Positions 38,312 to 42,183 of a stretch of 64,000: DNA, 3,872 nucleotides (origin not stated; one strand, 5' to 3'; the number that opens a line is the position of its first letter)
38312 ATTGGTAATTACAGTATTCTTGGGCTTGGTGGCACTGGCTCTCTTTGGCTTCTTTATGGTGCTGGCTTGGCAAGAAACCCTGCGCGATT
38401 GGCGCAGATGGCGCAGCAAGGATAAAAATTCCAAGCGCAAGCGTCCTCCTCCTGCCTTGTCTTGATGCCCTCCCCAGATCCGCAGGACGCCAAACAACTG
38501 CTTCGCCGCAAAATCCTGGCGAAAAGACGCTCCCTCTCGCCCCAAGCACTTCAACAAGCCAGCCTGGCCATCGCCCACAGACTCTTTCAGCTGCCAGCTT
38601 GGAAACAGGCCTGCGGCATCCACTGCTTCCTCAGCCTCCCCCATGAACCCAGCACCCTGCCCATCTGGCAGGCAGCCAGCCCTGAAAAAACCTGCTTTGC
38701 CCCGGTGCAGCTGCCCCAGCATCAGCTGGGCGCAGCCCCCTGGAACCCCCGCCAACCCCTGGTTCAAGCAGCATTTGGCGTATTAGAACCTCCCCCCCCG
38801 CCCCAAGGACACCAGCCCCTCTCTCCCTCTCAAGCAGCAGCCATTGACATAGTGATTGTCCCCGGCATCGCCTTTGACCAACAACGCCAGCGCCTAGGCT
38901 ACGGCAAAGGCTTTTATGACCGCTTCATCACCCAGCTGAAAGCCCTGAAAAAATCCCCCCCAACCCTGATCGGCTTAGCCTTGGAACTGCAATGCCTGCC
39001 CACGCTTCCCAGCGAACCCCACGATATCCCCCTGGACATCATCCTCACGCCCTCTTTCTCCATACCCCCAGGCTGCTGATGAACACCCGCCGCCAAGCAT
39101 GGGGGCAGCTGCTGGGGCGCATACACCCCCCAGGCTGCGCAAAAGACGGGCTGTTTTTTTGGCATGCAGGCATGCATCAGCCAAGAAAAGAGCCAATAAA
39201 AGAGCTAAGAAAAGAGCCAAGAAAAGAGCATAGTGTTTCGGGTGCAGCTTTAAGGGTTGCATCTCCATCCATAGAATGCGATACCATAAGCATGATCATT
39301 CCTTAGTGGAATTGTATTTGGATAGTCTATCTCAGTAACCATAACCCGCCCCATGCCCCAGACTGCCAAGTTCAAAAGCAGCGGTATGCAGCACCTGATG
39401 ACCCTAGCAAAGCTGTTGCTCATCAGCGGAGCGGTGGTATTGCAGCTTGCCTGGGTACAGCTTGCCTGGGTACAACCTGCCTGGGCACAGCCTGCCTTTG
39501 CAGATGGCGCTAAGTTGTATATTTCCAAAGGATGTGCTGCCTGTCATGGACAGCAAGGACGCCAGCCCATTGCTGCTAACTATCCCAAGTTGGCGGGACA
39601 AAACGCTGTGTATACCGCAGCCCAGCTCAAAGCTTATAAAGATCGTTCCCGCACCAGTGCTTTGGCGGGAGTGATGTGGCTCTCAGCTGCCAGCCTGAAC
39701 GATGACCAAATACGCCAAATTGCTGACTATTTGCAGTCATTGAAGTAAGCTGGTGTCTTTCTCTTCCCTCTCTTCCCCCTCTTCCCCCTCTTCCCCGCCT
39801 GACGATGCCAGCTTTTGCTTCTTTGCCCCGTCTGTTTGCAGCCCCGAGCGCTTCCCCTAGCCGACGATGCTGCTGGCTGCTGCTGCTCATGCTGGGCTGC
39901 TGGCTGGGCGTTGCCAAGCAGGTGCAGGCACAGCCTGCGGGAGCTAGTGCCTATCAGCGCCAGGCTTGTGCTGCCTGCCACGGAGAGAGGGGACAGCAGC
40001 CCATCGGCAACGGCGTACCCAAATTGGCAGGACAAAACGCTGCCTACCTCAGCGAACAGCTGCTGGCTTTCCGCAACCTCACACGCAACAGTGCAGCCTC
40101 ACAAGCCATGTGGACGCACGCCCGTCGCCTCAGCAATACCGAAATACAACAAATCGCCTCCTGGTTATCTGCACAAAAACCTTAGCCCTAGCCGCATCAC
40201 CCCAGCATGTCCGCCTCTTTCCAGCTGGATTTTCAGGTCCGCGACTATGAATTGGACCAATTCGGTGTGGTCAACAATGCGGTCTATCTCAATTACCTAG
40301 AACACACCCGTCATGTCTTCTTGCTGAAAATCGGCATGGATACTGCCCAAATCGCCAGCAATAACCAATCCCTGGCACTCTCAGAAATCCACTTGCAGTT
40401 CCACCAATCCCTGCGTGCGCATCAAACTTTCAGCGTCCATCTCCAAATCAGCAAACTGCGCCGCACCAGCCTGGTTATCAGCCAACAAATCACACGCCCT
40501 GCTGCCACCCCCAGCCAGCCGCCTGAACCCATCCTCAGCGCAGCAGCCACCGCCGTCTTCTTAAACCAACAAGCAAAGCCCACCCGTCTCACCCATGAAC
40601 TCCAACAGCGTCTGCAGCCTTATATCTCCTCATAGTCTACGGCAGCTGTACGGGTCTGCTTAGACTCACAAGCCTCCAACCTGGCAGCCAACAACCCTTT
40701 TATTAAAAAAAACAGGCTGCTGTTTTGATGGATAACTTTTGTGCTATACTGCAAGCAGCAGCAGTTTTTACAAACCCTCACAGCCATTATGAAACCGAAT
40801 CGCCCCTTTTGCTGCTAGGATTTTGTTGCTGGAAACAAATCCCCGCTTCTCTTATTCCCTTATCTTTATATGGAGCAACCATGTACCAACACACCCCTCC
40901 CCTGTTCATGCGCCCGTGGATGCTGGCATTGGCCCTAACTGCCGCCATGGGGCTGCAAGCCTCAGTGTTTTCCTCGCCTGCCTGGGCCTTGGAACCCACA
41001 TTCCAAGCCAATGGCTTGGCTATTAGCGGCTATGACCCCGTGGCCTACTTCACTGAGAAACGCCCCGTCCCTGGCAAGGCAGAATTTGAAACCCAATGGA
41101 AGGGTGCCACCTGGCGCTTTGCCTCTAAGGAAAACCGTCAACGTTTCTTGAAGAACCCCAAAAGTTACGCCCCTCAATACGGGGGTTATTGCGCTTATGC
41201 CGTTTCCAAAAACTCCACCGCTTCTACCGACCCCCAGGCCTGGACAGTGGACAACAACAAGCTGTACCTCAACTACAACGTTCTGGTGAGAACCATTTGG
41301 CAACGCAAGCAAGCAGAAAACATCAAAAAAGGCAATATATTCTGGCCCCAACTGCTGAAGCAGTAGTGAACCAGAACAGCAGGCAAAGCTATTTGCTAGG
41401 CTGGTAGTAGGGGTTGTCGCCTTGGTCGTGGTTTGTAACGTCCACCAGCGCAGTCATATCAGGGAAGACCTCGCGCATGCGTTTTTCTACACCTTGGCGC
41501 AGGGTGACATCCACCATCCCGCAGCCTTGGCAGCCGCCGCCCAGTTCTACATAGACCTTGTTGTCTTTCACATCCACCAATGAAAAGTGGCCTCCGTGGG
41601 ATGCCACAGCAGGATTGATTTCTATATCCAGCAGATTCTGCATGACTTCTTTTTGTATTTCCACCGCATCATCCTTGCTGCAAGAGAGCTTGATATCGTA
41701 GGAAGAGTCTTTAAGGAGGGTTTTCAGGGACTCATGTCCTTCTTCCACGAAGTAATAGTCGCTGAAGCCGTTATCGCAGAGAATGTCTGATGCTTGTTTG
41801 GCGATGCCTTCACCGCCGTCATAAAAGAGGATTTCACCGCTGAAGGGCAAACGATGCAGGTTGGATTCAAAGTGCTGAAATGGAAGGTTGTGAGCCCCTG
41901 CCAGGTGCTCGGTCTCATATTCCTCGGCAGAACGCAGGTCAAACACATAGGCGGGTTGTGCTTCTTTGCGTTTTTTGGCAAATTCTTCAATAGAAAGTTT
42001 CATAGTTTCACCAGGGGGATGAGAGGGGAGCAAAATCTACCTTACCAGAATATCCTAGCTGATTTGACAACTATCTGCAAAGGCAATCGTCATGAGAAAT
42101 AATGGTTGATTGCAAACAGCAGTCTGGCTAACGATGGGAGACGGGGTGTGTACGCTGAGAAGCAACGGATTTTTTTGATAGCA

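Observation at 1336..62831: Nearly every spacer and many gene ends carry their own 'private' short tandem repeat, and every in-CDS repeat has a unit length divisible by three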

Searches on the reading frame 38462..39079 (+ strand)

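Call 19: search_protein_families(library=pfam, proteins=[window:38462-39079:+], max_evalue=0.0001)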
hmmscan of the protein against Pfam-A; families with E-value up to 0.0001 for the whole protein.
window:38462-39079:+ (205 aa): 1 family
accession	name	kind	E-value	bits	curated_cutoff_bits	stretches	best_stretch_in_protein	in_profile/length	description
PF01812.26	5-FTHF_cyc-lig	-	5.9e-41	140.9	27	1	11-197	1-186/186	5-formyltetrahydrofolate cyclo-ligase family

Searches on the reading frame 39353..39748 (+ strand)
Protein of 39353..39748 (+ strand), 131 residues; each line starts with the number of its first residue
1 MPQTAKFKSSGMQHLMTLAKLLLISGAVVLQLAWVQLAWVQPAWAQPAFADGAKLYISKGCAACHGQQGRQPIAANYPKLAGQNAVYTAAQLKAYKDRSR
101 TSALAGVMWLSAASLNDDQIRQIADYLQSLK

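Call 19: search_protein_families(library=pfam, proteins=[window:39353-39748:+], max_evalue=0.0001)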
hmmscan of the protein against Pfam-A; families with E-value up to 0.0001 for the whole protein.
window:39353-39748:+ (131 aa): 2 families
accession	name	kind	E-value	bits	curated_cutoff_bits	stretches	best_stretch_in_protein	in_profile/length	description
PF00034.26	Cytochrom_C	-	4.6e-12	47.5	21.3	1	50-131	2-90/90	Cytochrome c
PF13442.11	Cytochrome_CBB3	-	4.8e-06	27.3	27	1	48-127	2-68/68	Cytochrome C oxidase, cbb3-type, subunit III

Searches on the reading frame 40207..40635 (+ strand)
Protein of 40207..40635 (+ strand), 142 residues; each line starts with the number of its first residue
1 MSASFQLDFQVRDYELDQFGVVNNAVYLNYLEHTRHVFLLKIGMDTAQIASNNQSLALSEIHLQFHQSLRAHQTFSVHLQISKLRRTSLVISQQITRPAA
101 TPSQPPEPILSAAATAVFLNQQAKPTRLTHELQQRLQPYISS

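Call 21: search_protein_families(library=pfam, proteins=[window:40207-40635:+], max_evalue=0.0001)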
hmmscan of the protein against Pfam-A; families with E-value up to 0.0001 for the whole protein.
window:40207-40635:+ (142 aa): 2 families
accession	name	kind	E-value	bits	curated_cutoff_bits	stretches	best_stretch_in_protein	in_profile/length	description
PF13279.12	4HBT_2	-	2.4e-14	54.3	25.5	1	11-135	1-121/122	Thioesterase-like superfamily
PF03061.28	4HBT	-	8.8e-13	48.8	20.6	1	19-97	1-72/79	Thioesterase superfamily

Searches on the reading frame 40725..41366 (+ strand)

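Call 21: search_protein_families(library=pfam, proteins=[window:40725-41366:+], max_evalue=0.0001)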
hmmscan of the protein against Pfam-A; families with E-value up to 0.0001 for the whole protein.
window:40725-41366:+ (213 aa): 1 family
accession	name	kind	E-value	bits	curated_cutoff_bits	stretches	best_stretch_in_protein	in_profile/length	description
PF04945.19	YHS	-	3.3e-10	40.3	30.3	1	106-152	1-47/47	YHS domain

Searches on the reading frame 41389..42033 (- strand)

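Call 21: search_protein_families(library=pfam, proteins=[window:41389-42033:-], max_evalue=0.0001)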
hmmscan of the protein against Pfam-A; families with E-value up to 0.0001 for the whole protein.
window:41389-42033:- (214 aa): 2 families
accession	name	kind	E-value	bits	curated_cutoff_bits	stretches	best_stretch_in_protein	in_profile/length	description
PF01106.22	NifU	-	6.6e-20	71.5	27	1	132-195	2-65/67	NifU-like domain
PF00581.25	Rhodanese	-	6.3e-09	36.6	22.2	1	16-102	3-98/102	Rhodanese-like domain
